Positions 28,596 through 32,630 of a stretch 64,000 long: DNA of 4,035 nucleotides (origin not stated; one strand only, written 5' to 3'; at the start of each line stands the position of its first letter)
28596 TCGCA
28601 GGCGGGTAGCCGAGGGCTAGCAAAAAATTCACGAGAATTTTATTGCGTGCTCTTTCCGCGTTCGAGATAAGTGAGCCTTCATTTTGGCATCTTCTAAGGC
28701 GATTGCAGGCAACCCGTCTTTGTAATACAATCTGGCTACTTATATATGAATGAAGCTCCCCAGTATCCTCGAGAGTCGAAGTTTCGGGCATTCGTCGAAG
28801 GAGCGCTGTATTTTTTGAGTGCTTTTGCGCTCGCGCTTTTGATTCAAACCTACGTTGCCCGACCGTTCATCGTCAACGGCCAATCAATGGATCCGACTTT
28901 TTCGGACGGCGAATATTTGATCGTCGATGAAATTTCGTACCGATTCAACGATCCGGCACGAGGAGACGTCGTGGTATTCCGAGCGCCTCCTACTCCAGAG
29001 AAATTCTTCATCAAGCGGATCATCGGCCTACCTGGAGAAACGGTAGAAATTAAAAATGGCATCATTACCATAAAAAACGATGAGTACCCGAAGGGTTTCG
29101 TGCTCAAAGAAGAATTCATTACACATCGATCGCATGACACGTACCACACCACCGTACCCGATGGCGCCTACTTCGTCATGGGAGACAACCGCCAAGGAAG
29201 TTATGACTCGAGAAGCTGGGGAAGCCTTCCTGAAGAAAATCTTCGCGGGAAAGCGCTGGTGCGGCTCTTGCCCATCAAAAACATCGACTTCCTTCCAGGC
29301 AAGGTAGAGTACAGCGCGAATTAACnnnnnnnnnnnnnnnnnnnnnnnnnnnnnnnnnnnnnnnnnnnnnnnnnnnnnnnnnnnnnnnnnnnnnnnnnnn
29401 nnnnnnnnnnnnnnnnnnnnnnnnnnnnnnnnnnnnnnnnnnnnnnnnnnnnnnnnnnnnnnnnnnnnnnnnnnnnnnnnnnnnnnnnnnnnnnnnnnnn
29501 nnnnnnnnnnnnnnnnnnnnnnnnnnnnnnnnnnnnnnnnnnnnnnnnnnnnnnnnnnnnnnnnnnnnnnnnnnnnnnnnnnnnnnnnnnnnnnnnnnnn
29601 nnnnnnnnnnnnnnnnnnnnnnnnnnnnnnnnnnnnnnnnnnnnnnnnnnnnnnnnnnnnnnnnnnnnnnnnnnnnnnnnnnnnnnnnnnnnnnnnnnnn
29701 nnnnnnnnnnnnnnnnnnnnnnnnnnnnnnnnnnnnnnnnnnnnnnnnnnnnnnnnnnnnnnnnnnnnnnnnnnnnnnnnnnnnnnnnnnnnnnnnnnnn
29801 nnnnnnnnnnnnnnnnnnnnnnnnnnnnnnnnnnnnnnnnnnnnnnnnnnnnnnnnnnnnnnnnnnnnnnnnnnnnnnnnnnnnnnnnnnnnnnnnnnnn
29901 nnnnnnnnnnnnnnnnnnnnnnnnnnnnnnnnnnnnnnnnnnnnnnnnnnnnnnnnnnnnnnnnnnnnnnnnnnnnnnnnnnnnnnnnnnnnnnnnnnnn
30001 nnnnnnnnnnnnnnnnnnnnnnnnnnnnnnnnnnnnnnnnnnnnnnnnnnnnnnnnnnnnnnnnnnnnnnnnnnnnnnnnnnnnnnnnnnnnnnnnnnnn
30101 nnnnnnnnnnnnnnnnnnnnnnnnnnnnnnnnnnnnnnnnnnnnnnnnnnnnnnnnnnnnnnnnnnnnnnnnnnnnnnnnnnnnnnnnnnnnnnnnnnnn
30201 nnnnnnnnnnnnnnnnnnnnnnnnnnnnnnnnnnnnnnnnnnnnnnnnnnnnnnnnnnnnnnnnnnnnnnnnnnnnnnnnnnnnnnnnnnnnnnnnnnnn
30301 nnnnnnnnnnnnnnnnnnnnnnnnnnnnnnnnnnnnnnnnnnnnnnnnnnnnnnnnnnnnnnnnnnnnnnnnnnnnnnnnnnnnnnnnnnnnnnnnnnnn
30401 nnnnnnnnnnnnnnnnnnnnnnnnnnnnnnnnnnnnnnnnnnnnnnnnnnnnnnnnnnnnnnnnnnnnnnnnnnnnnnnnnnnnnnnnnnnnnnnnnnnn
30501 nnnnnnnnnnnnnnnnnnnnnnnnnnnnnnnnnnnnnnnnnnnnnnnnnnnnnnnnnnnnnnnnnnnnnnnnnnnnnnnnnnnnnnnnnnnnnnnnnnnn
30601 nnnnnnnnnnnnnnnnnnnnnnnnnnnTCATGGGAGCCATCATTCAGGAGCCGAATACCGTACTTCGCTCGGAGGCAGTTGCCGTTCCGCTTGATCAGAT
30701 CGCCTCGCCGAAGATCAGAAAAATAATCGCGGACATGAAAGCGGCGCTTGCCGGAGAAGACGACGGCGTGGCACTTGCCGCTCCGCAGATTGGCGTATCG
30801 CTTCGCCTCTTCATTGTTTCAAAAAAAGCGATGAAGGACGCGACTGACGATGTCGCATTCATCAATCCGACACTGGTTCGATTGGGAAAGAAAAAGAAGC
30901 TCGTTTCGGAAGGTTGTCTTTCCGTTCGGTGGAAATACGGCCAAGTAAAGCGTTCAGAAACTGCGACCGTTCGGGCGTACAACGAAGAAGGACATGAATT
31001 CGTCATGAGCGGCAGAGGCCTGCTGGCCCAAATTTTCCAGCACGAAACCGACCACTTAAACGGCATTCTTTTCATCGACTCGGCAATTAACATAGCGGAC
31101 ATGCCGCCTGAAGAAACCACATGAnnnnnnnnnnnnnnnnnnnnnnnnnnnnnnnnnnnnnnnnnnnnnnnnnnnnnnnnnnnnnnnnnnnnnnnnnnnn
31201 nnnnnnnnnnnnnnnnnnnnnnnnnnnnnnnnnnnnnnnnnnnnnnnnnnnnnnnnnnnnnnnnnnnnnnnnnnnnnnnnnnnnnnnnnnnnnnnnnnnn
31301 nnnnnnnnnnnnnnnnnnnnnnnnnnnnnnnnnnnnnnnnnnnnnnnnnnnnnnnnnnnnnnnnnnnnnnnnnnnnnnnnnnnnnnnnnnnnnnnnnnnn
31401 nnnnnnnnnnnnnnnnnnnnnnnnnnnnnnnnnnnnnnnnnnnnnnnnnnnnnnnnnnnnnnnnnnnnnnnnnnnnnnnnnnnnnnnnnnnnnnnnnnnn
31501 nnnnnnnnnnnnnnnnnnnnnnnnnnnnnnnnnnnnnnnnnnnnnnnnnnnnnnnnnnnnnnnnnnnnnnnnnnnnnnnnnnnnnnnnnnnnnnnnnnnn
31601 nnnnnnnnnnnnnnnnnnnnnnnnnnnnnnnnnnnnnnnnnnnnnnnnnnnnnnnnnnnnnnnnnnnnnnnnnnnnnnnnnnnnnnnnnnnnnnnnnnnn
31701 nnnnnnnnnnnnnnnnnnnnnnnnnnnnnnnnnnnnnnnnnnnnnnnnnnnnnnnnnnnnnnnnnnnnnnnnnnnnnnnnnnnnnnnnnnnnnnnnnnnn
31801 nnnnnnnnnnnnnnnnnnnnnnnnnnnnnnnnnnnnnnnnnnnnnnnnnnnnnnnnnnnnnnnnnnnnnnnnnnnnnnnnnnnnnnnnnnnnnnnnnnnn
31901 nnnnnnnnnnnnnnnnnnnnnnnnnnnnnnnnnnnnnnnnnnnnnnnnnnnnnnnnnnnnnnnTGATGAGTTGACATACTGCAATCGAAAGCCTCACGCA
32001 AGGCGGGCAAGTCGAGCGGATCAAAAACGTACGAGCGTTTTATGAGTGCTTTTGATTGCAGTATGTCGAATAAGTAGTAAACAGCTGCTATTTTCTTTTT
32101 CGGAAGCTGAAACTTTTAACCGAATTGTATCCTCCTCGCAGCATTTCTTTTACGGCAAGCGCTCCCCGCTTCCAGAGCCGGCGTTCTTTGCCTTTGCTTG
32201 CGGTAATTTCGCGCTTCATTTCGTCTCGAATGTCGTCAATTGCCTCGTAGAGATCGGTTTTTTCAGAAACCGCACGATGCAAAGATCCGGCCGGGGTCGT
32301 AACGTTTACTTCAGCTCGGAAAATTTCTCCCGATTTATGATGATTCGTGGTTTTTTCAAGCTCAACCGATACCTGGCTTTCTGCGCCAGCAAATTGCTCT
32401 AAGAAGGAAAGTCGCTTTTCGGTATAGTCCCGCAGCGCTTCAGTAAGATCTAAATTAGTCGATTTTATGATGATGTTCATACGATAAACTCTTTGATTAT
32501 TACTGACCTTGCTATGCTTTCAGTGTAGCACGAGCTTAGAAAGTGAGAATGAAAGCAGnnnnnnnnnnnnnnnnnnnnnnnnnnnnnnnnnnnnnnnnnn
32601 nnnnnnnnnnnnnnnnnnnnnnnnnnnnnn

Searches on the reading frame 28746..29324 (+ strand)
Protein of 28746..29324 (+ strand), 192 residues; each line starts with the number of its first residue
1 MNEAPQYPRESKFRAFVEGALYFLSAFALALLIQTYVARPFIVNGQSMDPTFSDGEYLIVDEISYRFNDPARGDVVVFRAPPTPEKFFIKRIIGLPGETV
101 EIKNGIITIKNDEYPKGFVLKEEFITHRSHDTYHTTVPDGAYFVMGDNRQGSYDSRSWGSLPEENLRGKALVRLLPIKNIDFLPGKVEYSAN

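Call 8: search_protein_families(library=pfam, proteins=[window:28746-29324:+], max_evalue=0.001)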
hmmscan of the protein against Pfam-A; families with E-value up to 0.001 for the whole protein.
window:28746-29324:+ (192 aa): 2 families
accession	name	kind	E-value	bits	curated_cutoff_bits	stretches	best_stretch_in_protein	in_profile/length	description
PF10502.14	Peptidase_S26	-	5.8e-47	160.2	22.9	1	21-173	6-166/168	Signal peptidase, peptidase S26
PF00717.28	Peptidase_S24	-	9.6e-07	29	23.3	1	43-117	40-101/116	Peptidase S24-like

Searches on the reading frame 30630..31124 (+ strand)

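Call 8: search_protein_families(library=pfam, proteins=[window:30630-31124:+], max_evalue=0.001)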
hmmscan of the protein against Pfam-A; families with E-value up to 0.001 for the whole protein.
window:30630-31124:+ (164 aa): 1 family
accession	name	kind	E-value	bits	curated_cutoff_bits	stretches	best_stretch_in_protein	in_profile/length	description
PF01327.26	Pep_deformylase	-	3.8e-40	137.5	22.8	1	3-153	3-151/156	Polypeptide deformylase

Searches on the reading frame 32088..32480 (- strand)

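Call 64: search_protein_families(library=ncbifam, proteins=[window:32088-32480:-], max_evalue=0.01)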
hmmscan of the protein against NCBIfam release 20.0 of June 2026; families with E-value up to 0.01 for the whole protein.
window:32088-32480:- (130 aa): 3 families
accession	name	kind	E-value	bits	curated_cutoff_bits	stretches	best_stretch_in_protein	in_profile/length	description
TIGR00741.1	yfiA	equivalog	5.3e-17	62.2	40.9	1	1-100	1-96/102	ribosome hibernation-promoting factor, HPF/YfiA family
NF007780.0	PRK10470.1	equivalog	3.4e-10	40.2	125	1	1-98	1-91/95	ribosome hibernation promoting factor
NF007654.0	PRK10324.1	equivalog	1.3e-05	25.7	158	1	1-101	1-96/113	ribosome-associated translation inhibitor RaiA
